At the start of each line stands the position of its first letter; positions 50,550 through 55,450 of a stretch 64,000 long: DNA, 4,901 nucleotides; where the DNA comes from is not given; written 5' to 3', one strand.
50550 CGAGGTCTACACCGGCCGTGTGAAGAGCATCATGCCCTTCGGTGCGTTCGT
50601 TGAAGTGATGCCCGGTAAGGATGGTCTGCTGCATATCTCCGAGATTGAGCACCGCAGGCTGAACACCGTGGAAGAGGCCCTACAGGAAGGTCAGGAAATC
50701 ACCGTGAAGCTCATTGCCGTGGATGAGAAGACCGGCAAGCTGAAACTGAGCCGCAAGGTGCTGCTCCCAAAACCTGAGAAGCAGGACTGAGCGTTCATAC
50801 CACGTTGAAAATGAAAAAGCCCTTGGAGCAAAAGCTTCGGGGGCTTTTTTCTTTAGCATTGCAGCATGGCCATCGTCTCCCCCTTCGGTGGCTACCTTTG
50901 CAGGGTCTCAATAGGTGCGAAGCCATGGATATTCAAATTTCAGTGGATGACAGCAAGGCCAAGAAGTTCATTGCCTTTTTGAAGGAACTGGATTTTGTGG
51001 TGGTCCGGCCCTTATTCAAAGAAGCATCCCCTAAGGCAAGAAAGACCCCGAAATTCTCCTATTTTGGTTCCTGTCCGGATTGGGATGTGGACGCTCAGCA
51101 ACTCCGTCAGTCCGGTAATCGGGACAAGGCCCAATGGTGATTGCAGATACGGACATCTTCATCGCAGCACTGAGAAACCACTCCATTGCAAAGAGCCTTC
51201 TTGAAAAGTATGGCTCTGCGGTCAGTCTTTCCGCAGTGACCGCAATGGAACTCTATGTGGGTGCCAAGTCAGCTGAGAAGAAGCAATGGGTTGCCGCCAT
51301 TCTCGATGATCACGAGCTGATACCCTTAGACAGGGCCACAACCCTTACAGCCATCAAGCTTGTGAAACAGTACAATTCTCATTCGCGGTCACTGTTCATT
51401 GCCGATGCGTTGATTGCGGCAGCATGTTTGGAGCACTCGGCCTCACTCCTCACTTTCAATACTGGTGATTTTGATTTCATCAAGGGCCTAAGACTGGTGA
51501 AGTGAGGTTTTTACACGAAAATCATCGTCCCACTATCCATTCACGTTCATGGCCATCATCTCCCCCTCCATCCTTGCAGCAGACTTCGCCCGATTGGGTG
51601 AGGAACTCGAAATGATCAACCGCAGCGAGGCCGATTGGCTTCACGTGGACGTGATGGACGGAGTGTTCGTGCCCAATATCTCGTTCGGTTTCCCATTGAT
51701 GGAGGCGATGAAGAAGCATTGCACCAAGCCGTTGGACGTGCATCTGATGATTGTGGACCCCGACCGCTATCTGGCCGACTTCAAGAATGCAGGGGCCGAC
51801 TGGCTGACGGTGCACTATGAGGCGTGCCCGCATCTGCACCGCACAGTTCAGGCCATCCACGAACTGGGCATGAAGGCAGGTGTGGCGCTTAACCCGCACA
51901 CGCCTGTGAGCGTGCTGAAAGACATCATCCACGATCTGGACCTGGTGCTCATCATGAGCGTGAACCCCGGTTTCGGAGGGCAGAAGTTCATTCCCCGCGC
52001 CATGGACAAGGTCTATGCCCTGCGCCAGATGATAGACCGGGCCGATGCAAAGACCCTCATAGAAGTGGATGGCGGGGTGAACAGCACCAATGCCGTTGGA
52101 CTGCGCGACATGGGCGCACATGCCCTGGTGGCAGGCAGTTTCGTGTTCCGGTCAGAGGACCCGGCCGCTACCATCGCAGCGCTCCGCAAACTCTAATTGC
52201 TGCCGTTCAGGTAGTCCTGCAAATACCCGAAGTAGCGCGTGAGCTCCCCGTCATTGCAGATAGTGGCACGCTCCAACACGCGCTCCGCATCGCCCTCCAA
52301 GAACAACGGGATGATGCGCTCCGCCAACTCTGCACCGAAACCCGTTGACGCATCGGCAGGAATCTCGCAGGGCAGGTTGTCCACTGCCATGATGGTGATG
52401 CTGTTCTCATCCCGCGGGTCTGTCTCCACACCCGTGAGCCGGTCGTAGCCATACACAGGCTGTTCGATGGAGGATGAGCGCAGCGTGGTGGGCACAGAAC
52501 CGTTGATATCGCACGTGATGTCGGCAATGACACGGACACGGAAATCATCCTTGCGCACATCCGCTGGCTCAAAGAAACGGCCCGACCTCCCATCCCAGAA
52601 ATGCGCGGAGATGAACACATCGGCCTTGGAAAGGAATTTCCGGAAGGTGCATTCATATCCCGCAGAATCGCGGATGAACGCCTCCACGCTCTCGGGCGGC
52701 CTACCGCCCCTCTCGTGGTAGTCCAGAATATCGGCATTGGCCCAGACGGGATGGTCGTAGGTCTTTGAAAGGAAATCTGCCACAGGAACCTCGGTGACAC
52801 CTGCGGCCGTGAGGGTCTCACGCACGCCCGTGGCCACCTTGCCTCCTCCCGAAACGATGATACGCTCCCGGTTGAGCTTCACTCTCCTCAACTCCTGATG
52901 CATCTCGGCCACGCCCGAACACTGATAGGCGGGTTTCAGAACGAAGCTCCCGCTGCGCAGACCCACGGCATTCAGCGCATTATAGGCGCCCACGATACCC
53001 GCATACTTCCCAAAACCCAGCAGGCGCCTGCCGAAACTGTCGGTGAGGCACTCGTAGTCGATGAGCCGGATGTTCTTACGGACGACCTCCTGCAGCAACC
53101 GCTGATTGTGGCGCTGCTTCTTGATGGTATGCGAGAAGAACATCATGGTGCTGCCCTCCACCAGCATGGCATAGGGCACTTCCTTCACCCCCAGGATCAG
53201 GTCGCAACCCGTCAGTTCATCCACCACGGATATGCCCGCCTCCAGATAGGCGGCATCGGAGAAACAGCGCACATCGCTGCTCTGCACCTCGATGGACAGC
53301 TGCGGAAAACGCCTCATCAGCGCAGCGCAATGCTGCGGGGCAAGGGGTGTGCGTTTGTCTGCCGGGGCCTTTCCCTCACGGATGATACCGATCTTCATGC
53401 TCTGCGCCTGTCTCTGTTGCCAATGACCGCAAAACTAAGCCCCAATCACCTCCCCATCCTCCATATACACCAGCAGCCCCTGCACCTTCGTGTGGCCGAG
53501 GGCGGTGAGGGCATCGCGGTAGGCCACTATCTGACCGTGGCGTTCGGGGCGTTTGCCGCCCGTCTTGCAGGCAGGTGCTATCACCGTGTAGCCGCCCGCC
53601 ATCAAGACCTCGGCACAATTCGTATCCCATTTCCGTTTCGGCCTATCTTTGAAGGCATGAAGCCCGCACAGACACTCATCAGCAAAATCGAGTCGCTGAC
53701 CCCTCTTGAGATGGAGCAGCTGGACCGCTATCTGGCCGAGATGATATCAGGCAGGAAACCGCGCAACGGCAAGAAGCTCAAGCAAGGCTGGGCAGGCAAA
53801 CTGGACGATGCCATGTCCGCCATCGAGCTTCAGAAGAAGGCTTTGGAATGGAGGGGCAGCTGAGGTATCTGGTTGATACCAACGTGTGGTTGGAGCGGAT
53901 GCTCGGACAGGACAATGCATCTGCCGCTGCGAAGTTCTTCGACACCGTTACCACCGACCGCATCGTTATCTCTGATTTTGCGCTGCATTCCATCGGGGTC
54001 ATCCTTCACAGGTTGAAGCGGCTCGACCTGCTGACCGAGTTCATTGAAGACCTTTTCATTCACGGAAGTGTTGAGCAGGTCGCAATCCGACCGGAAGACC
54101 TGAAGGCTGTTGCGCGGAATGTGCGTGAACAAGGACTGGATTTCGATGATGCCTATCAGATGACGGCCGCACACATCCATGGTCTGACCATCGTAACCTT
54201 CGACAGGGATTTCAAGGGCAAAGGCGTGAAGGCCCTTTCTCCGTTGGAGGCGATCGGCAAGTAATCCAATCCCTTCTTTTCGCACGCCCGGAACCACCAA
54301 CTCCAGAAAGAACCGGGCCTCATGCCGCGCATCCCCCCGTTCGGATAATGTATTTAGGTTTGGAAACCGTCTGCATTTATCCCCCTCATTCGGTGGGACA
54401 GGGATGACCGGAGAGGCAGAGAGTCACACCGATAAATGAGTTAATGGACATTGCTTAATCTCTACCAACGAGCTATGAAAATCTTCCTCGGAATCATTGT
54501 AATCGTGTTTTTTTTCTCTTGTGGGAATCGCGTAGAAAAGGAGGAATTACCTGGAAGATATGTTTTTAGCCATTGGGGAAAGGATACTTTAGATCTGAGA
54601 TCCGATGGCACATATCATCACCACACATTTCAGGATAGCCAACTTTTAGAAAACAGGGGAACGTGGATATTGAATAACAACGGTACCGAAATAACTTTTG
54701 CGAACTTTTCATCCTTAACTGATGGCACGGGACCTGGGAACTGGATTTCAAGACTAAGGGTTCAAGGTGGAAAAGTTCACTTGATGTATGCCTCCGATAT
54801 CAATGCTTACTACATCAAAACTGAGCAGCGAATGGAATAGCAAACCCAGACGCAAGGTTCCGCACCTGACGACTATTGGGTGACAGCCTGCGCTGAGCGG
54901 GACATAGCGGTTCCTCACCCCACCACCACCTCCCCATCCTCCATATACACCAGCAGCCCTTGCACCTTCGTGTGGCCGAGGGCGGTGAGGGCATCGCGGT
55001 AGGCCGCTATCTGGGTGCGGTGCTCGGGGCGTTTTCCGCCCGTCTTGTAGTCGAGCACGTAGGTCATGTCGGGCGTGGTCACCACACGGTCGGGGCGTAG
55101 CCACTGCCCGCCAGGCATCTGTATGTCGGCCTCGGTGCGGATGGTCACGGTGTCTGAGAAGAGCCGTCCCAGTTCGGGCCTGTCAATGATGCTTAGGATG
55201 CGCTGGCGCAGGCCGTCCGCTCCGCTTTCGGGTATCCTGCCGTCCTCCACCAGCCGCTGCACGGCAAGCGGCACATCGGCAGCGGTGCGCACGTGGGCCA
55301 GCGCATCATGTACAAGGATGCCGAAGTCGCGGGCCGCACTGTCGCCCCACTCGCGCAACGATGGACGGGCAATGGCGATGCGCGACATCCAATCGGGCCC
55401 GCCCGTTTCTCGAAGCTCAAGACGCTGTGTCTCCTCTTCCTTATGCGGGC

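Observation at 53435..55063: Miniature genomic islet inserted in the 3' end of a helicase-nuclease gene, with the displaced gene end still readable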

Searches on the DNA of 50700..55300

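Call 84: search_rna_families(source=window, start=50700, end=55300, threshold=evalue, max_evalue=1)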
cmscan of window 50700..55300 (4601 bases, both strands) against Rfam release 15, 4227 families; matches with E-value up to 1: 2.
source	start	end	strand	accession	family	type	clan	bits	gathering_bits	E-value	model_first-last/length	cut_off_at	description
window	50827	50857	+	RF00489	ctRNA_p42d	Gene; antisense;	-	23.6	50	0.08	1-46/46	no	ctRNA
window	50803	50861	+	RF01264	snR83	Gene; snRNA; snoRNA; HACA-box;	CL00023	21.6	75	0.081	57-115/308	no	Small nucleolar RNA snR83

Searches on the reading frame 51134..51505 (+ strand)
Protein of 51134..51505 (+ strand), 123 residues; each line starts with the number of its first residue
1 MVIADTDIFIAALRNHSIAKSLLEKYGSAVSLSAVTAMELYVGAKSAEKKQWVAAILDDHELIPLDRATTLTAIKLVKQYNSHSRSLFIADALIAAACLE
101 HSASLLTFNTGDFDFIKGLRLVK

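Call 7: search_protein_families(library=pfam, proteins=[window:51134-51505:+], max_evalue=0.01)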
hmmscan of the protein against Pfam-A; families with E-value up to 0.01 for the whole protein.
window:51134-51505:+ (123 aa): 1 family
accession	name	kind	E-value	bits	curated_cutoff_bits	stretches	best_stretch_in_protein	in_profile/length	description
PF01850.27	PIN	-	1.1e-14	55.5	23.6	1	3-111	2-113/120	PIN domain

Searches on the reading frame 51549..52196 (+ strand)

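Call 59: search_protein_families(library=pfam, proteins=[L091:161-1135:-], max_evalue=0.1)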
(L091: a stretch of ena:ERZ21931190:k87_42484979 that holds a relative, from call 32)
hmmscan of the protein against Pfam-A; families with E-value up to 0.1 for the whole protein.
L091:161-1135:- (324 aa): 3 families
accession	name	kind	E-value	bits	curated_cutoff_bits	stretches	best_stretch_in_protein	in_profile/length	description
PF13360.13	PQQ_2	-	0.002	18.3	27.6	1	139-251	3-95/233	Outer membrane protein assembly factor BamB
PF12894.13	ANAPC4_WD40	-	0.026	15.2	22.9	0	197-217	59-79/91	Anaphase-promoting complex subunit 4 WD40 domain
PF23691.1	YmgL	-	0.051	14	27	0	83-95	14-26/36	YmgL-like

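Call 68: search_protein_families(library=ncbifam, proteins=[L091:161-1135:-], max_evalue=0.01)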
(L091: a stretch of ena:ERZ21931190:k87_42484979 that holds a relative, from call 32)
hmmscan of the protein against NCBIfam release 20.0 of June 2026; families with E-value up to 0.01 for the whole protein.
L091:161-1135:- (324 aa): 0 families

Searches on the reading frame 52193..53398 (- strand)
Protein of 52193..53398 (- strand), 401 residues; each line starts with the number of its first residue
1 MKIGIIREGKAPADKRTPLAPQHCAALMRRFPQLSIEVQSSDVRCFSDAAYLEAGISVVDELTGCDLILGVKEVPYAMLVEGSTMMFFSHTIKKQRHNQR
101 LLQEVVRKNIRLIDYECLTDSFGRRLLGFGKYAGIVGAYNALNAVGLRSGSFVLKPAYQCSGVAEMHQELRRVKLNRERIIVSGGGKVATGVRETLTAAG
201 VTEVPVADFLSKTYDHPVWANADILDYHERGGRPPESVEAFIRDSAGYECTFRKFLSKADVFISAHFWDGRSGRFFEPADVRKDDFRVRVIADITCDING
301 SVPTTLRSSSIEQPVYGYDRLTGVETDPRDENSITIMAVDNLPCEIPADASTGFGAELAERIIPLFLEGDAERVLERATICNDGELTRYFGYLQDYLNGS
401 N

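Call 7: search_protein_families(library=pfam, proteins=[window:52193-53398:-], max_evalue=0.01)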
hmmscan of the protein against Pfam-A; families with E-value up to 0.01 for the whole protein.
window:52193-53398:- (401 aa): 2 families
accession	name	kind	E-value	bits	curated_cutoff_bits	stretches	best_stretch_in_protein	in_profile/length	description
PF05222.21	AlaDh_PNT_N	-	6e-20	72.3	30.4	1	4-135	1-135/136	Alanine dehydrogenase/PNT, N-terminal domain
PF01262.27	AlaDh_PNT_C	-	0.0027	17.6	23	0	289-378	123-197/214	Alanine dehydrogenase/PNT, C-terminal domain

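Call 10: find_encoding_contigs(protein=window:52193-53398:-, flank=10000, max_places=10)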
Protein window:52193-53398:- (401 aa): 2 contigs read that carry it; 2 places shown.
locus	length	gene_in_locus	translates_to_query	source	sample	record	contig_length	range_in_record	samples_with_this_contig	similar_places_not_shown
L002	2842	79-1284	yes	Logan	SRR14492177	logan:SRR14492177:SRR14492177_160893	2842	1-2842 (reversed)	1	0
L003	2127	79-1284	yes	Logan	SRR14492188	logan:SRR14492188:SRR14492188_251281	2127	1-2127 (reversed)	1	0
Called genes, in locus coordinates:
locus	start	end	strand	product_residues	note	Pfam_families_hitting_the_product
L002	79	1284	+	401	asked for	PF05222:AlaDh_PNT_N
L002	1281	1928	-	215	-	PF00834:Ribul_P_3_epim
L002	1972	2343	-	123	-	PF01850:PIN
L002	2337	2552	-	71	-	-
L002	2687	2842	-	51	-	?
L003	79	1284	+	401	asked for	PF05222:AlaDh_PNT_N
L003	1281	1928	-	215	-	PF00834:Ribul_P_3_epim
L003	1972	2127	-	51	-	?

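Call 29: list_cluster_members(proteins=[window:52193-53398:-, window:51549-52196:+, window:53657-53863:+, window:53848-54264:+, window:58196-59908:-, window:48676-50790:+])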
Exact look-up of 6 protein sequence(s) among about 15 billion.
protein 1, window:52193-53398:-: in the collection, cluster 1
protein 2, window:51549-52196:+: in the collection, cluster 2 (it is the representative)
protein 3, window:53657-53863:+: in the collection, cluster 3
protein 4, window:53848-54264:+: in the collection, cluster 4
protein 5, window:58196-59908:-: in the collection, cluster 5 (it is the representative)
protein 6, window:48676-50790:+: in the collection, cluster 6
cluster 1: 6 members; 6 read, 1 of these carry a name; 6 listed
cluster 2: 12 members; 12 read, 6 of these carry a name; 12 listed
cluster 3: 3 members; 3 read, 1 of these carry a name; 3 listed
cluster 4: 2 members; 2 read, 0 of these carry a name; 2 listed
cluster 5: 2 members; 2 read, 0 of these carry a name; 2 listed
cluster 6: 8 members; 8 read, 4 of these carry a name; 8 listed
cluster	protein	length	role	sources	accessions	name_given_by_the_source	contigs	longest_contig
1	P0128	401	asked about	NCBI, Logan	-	-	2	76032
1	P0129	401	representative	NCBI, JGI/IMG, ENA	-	alanine dehydrogenase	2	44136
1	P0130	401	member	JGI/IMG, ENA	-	-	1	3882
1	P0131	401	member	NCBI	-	-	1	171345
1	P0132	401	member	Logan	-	-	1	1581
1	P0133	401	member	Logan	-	-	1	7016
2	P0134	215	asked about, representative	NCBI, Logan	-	-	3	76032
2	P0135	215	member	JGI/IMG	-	ribulose-phosphate 3-epimerase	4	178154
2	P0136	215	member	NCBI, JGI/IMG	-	ribulose-phosphate 3-epimerase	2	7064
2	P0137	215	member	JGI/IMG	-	ribulose-phosphate 3-epimerase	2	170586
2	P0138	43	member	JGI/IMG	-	ribulose-phosphate 3-epimerase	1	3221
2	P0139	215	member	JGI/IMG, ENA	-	ribulose-phosphate 3-epimerase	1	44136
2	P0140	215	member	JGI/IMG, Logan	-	ribulose-phosphate 3-epimerase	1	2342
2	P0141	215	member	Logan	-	-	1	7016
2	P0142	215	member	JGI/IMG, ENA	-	-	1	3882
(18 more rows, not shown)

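Call 30: find_encoding_contigs(protein=P0131, flank=10000, max_places=4)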
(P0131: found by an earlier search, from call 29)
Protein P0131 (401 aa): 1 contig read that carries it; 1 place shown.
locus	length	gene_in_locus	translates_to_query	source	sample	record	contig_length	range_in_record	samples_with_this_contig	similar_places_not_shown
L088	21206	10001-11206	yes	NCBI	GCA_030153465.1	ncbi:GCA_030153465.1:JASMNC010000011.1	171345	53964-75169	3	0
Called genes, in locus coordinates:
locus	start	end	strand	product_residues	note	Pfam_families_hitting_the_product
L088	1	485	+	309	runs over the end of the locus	PF13480:Acetyltransf_6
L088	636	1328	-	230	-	PF03006:HlyIII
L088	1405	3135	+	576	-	PF04371:PAD_porph, PF18962:Por_Secre_tail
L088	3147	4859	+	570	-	PF18962:Por_Secre_tail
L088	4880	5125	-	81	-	-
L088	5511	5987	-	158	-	-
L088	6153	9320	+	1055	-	PF00580:UvrD-helicase, PF13245:AAA_19 (faint), PF13361:UvrD_C, PF13538:UvrD_C_2 (faint), PF12705:PDDEXK_1 (weak)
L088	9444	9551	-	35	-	-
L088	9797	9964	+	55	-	-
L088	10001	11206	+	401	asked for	PF05222:AlaDh_PNT_N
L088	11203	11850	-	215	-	PF00834:Ribul_P_3_epim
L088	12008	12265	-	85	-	PF01850:PIN (weak)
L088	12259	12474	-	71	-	-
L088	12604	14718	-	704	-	PF01138:RNase_PH, PF03725:RNase_PH_C, PF03726:PNPase, PF01138:RNase_PH, PF00013:KH_1, PF00575:S1, PF23459:S1_RRP5 (weak)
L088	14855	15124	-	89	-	PF00312:Ribosomal_S15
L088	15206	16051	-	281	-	PF01039:Carboxyl_trans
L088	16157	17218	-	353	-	PF01791:DeoC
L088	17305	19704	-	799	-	PF01103:Omp85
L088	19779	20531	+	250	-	PF22435:MRM3-like_sub_bind, PF00588:SpoU_methylase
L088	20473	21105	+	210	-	PF02075:RuvC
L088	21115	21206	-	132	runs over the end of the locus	PF11969:DcpS_C, PF01230:HIT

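Call 32: find_encoding_contigs(protein=P0129, flank=10000, max_places=4)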
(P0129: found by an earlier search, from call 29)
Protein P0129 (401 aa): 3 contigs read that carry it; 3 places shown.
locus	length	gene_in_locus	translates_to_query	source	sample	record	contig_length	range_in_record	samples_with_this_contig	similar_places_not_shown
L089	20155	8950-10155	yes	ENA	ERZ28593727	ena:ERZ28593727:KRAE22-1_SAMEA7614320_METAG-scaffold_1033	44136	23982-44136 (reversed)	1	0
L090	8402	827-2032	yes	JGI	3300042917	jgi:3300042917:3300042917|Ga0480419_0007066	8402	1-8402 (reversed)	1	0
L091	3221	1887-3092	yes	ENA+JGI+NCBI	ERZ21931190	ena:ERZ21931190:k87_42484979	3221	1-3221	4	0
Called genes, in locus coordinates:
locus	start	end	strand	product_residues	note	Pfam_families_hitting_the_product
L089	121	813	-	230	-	PF03006:HlyIII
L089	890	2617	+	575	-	PF04371:PAD_porph, PF18962:Por_Secre_tail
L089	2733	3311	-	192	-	PF14730:DUF4468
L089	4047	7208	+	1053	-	PF00580:UvrD-helicase, PF13245:AAA_19 (faint), PF13538:UvrD_C_2 (faint), PF13361:UvrD_C, PF12705:PDDEXK_1 (weak)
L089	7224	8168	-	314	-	-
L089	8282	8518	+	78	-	-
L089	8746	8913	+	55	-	-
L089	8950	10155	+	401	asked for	PF05222:AlaDh_PNT_N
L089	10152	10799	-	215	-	PF00834:Ribul_P_3_epim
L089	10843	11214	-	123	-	PF01850:PIN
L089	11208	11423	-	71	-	-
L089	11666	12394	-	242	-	PF13385:Laminin_G_3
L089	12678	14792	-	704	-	PF01138:RNase_PH, PF03725:RNase_PH_C, PF03726:PNPase, PF01138:RNase_PH, PF00013:KH_1, PF00575:S1, PF23459:S1_RRP5 (weak)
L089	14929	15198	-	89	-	PF00312:Ribosomal_S15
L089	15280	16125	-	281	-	PF01039:Carboxyl_trans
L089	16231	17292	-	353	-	PF01791:DeoC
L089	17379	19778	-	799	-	PF01103:Omp85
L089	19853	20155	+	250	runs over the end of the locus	PF22435:MRM3-like_sub_bind, PF00588:SpoU_methylase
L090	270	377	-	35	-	-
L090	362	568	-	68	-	-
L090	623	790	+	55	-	-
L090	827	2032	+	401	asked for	PF05222:AlaDh_PNT_N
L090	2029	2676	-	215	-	PF00834:Ribul_P_3_epim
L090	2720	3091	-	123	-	PF01850:PIN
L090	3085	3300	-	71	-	-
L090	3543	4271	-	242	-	PF13385:Laminin_G_3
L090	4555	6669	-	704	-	PF01138:RNase_PH, PF03725:RNase_PH_C, PF03726:PNPase, PF01138:RNase_PH, PF00013:KH_1, PF00575:S1, PF23459:S1_RRP5 (weak)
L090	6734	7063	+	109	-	-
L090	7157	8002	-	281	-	PF01039:Carboxyl_trans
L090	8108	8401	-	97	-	?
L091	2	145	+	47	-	?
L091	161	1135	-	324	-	-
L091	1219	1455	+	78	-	-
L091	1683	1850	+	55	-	-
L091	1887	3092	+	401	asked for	PF05222:AlaDh_PNT_N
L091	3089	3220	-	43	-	?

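Call 33: find_encoding_contigs(protein=P0133, flank=10000, max_places=4)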
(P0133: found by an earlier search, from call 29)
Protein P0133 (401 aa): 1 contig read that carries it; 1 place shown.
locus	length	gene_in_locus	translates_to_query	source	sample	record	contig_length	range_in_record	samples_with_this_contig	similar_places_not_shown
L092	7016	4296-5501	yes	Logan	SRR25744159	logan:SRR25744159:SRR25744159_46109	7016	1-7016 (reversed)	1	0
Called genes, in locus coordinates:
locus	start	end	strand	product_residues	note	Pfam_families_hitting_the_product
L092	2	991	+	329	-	?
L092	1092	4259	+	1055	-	PF00580:UvrD-helicase, PF13245:AAA_19 (faint), PF13361:UvrD_C, PF13538:UvrD_C_2 (faint), PF12705:PDDEXK_1 (weak)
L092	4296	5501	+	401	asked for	PF05222:AlaDh_PNT_N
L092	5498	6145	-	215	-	PF00834:Ribul_P_3_epim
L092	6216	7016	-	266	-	?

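Call 44: find_encoding_contigs(protein=P0130, flank=10000, max_places=6)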
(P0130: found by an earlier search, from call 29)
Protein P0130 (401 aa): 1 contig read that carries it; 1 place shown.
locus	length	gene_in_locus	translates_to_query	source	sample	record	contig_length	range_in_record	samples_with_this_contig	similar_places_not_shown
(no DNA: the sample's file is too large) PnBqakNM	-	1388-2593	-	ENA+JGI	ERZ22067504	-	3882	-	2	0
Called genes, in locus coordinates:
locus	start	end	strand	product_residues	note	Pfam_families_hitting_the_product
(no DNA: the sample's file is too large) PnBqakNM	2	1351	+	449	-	?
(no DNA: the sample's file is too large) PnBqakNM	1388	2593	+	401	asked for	PF05222:AlaDh_PNT_N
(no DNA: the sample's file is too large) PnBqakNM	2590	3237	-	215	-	PF00834:Ribul_P_3_epim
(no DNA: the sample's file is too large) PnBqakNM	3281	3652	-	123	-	PF01850:PIN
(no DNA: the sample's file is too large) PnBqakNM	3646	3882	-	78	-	?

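Call 59: search_protein_families(library=pfam, proteins=[L091:161-1135:-], max_evalue=0.1)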
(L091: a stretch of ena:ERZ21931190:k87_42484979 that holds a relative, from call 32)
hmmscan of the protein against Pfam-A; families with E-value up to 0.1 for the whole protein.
L091:161-1135:- (324 aa): 3 families
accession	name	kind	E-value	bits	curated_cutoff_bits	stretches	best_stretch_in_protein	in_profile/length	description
PF13360.13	PQQ_2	-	0.002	18.3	27.6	1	139-251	3-95/233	Outer membrane protein assembly factor BamB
PF12894.13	ANAPC4_WD40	-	0.026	15.2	22.9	0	197-217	59-79/91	Anaphase-promoting complex subunit 4 WD40 domain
PF23691.1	YmgL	-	0.051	14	27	0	83-95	14-26/36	YmgL-like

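Call 68: search_protein_families(library=ncbifam, proteins=[window:52193-53398:-, L091:161-1135:-], max_evalue=0.01)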
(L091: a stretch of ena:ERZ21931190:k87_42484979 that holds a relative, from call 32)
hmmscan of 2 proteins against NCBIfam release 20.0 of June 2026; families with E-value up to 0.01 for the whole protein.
window:52193-53398:- (401 aa): 3 families
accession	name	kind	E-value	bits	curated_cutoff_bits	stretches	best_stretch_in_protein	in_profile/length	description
NF006942.0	PRK09424.1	equivalog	4.9e-06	25.5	383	1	1-113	1-113/510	Re/Si-specific NAD(P)(+) transhydrogenase subunit alpha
TIGR00518.1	alaDH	equivalog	3.7e-05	22.8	391.85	1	1-121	1-122/370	alanine dehydrogenase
TIGR00561.1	pntA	equivalog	0.0046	15.7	444.4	0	2-117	1-116/511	Re/Si-specific NAD(P)(+) transhydrogenase subunit alpha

L091:161-1135:- (324 aa): 0 families

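Call 78: list_cluster_members(proteins=[L088:6153-9320:+, L089:4047-7208:+, L092:1092-4259:+, L088:9797-9964:+, L089:8746-8913:+, P0160, L091:161-1135:-, L089:7224-8168:-, P0167])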
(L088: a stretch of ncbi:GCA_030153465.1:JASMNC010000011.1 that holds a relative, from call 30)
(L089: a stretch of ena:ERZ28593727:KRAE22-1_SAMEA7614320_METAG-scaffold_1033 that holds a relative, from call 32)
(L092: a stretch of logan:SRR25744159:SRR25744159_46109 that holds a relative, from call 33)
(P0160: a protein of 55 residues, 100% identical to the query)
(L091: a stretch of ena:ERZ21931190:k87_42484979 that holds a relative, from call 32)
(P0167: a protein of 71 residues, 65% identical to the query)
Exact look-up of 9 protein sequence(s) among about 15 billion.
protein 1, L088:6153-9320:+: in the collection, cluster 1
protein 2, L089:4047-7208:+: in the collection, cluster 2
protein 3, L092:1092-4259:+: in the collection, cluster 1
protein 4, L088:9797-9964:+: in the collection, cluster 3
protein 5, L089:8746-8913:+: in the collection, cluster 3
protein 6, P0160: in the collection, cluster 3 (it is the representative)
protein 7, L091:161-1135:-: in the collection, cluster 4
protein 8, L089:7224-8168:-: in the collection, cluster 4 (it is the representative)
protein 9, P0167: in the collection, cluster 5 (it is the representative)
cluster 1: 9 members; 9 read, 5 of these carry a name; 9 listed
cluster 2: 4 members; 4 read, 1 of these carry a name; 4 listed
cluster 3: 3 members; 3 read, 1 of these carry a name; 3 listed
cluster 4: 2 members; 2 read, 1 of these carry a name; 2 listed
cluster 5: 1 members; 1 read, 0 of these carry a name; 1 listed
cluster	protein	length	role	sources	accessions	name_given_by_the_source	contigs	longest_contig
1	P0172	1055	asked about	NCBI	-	-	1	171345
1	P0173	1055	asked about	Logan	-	-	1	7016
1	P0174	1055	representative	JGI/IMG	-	ATP-dependent exoDNAse (exonuclease V) beta subunit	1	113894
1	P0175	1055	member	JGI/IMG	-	ATP-dependent exoDNAse (exonuclease V) beta subunit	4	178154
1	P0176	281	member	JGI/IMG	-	ATP-dependent exoDNAse (exonuclease V) beta subunit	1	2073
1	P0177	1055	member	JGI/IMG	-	ATP-dependent exoDNAse (exonuclease V) beta subunit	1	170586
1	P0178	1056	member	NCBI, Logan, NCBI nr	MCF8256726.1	MAG: UvrD-helicase domain-containing protein [Flavobacteriales bacterium] | UvrD-helicase domain-containing protein [Flavobacteriales bacterium]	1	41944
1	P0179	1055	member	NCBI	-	-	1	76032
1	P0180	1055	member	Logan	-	-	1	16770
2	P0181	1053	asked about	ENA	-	-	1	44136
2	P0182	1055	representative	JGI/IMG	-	-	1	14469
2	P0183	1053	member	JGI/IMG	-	ATP-dependent exoDNAse (exonuclease V) beta subunit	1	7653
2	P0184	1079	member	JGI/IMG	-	-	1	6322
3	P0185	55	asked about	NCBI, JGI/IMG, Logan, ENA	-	hypothetical protein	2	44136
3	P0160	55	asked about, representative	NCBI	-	-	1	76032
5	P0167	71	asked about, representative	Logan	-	-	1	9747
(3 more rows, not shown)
